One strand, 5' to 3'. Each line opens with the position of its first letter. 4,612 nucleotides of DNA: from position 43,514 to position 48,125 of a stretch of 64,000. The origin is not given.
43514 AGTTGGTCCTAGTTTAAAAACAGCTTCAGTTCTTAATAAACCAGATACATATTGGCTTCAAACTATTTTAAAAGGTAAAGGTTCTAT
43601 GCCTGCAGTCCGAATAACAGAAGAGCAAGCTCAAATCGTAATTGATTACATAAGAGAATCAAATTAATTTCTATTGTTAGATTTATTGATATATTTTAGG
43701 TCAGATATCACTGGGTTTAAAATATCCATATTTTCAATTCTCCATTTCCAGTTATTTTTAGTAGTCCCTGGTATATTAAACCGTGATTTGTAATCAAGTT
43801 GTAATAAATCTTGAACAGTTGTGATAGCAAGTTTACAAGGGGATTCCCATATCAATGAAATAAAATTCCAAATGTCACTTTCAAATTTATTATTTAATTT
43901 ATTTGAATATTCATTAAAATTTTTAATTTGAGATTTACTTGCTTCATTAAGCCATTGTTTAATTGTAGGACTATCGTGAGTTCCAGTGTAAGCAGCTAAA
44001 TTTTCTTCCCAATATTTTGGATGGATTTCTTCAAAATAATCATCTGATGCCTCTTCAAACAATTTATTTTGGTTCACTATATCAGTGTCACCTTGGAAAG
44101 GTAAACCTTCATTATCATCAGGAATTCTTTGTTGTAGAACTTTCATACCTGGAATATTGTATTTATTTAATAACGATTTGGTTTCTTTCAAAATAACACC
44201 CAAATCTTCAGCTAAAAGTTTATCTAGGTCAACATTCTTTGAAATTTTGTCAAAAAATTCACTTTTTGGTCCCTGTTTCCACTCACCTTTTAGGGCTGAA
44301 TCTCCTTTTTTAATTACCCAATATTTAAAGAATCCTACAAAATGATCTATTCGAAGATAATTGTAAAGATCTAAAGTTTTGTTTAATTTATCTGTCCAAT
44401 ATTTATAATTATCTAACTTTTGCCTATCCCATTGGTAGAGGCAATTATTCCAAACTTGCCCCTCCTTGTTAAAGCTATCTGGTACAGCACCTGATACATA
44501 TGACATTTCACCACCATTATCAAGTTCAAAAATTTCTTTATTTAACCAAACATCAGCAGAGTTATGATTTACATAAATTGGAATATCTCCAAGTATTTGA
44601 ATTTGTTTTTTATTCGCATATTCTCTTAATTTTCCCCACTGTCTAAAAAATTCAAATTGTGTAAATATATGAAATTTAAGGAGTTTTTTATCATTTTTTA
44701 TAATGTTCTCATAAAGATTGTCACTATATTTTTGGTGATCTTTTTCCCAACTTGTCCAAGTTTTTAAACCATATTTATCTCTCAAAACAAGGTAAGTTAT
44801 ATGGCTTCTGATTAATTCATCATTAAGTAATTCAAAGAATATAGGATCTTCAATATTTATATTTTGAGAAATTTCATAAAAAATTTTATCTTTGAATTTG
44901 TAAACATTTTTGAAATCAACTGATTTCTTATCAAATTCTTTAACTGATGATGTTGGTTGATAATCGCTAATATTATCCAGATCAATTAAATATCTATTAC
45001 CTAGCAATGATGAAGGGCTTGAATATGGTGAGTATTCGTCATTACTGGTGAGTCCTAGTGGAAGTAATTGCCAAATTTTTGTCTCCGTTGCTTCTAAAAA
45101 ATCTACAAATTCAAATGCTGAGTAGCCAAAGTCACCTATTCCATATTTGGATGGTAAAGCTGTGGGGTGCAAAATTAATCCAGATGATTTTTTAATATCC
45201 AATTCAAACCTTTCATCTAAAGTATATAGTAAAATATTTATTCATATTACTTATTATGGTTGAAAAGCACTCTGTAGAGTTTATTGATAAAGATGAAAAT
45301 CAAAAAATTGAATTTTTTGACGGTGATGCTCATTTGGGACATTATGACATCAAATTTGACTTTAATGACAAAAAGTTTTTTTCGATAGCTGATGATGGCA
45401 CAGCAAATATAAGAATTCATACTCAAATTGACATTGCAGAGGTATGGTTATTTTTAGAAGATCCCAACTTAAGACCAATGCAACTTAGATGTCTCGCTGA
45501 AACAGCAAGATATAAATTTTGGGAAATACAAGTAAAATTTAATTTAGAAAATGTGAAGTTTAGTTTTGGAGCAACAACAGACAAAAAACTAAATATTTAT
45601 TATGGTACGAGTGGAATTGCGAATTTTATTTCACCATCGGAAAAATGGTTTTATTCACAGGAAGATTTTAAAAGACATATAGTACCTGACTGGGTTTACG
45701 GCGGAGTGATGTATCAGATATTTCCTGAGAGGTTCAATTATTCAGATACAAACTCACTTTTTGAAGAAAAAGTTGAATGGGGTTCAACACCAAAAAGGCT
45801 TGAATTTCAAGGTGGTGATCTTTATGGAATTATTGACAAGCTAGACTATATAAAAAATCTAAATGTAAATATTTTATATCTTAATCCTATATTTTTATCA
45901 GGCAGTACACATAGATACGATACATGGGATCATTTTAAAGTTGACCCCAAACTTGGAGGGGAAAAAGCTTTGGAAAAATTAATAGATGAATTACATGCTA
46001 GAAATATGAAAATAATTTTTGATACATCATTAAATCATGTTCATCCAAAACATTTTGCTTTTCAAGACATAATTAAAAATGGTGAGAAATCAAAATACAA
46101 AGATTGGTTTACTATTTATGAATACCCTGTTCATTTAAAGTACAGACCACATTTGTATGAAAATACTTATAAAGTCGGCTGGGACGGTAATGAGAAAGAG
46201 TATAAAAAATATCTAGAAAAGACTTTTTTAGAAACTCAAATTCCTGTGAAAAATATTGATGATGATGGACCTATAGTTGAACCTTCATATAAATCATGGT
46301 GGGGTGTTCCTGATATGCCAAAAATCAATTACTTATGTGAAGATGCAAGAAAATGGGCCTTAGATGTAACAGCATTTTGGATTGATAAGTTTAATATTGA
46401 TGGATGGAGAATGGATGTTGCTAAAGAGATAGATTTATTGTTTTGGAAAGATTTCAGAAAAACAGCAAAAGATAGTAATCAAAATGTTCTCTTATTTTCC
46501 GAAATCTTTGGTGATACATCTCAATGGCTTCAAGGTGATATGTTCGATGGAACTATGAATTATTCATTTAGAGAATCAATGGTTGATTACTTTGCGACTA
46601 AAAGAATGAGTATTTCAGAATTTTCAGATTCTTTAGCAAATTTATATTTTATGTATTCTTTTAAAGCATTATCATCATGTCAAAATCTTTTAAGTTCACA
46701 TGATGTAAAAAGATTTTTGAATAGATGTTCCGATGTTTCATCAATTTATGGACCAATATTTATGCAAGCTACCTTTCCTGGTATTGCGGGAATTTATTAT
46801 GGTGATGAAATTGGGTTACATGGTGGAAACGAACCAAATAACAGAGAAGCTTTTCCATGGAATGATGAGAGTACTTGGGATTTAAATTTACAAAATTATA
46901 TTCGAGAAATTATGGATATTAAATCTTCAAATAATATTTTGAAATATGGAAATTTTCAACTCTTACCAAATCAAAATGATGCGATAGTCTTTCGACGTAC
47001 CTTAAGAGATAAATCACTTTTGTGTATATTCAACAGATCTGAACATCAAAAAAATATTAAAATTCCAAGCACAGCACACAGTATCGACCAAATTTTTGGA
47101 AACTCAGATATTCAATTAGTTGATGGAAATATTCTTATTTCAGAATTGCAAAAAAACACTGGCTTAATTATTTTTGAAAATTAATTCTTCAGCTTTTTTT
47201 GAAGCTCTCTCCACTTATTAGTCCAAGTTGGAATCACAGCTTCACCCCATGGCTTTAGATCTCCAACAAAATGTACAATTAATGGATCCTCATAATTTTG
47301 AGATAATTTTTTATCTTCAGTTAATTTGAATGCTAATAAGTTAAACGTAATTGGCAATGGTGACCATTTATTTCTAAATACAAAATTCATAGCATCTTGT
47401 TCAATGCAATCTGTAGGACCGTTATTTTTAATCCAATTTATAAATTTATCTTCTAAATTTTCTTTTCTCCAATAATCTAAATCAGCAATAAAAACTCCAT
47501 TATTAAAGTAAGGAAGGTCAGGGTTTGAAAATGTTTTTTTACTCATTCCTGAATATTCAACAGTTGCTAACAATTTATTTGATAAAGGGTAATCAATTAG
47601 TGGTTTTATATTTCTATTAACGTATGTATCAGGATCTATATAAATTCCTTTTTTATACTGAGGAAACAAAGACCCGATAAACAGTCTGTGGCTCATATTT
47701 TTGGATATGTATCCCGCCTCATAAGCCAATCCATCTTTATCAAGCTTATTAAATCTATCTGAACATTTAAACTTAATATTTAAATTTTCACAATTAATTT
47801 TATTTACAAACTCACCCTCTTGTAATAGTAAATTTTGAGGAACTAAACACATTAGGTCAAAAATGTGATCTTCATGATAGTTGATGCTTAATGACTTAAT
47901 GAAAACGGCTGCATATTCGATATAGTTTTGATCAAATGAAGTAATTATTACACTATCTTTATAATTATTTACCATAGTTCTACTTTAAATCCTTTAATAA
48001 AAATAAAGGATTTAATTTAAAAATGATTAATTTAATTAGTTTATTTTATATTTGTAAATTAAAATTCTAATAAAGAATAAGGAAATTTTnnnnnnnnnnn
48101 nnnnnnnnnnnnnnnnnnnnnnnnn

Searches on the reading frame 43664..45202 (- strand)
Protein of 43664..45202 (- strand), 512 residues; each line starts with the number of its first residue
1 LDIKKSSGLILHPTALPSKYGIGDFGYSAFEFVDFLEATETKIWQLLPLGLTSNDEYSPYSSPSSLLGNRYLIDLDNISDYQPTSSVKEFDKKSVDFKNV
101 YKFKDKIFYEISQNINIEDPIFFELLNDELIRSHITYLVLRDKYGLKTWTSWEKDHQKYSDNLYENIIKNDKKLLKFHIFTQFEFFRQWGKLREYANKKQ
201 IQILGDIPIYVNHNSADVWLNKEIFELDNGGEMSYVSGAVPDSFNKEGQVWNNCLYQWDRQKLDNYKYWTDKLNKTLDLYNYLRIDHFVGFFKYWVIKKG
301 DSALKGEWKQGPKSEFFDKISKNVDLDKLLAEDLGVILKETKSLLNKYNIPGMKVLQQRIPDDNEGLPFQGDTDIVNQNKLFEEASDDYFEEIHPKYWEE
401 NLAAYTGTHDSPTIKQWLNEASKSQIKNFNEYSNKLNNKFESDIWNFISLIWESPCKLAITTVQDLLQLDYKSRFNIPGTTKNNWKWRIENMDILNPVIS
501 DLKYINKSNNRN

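Call 56: search_protein_families(library=pfam, proteins=[window:43664-45202:-], max_evalue=0.00001)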
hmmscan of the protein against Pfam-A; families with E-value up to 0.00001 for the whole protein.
window:43664-45202:- (512 aa): 1 family
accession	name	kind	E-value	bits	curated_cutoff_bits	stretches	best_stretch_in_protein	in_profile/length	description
PF02446.23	Glyco_hydro_77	-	1e-124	417.4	25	1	11-491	1-461/465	4-alpha-glucanotransferase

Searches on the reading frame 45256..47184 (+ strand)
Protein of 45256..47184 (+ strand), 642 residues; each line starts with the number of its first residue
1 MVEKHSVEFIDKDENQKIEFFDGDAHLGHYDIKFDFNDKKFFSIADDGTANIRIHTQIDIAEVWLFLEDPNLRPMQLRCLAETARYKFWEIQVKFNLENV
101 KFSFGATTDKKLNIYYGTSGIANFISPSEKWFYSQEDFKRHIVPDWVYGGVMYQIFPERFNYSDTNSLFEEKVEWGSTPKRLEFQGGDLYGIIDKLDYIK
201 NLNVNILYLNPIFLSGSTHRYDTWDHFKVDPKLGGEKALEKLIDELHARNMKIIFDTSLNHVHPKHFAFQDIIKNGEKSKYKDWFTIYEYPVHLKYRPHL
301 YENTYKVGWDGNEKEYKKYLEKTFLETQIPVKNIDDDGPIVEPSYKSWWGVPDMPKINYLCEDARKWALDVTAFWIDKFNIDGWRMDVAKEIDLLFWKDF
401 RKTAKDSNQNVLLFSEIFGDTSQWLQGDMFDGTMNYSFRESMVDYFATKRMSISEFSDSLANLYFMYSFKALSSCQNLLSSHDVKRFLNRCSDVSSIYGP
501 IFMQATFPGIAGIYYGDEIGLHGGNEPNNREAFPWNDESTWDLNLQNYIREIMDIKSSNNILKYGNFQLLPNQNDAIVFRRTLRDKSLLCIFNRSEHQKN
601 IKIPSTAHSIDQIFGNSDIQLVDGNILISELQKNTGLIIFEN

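Call 56: search_protein_families(library=pfam, proteins=[window:45256-47184:+], max_evalue=0.00001)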
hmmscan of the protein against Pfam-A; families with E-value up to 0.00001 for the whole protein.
window:45256-47184:+ (642 aa): 1 family
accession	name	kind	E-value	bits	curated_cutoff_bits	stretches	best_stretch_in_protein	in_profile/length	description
PF00128.31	Alpha-amylase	-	1.9e-59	202.5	22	2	154-323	1-152/446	Alpha amylase, catalytic domain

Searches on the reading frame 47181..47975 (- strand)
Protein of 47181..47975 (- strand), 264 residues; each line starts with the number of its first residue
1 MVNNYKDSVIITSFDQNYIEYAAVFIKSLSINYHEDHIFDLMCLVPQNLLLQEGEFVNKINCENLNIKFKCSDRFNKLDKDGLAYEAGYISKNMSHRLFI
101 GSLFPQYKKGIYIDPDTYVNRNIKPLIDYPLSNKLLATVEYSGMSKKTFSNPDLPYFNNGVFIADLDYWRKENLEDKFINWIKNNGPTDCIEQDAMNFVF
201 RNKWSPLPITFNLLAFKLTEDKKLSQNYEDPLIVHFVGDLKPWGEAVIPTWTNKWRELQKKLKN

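Call 57: search_protein_families(library=pfam, proteins=[window:47181-47975:-], max_evalue=0.00001)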
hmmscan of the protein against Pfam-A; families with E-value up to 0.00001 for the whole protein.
window:47181-47975:- (264 aa): 1 family
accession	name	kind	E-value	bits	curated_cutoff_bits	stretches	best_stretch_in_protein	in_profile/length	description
PF01501.26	Glyco_transf_8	-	2.1e-40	139.4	24.3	1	10-245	2-251/253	Glycosyl transferase family 8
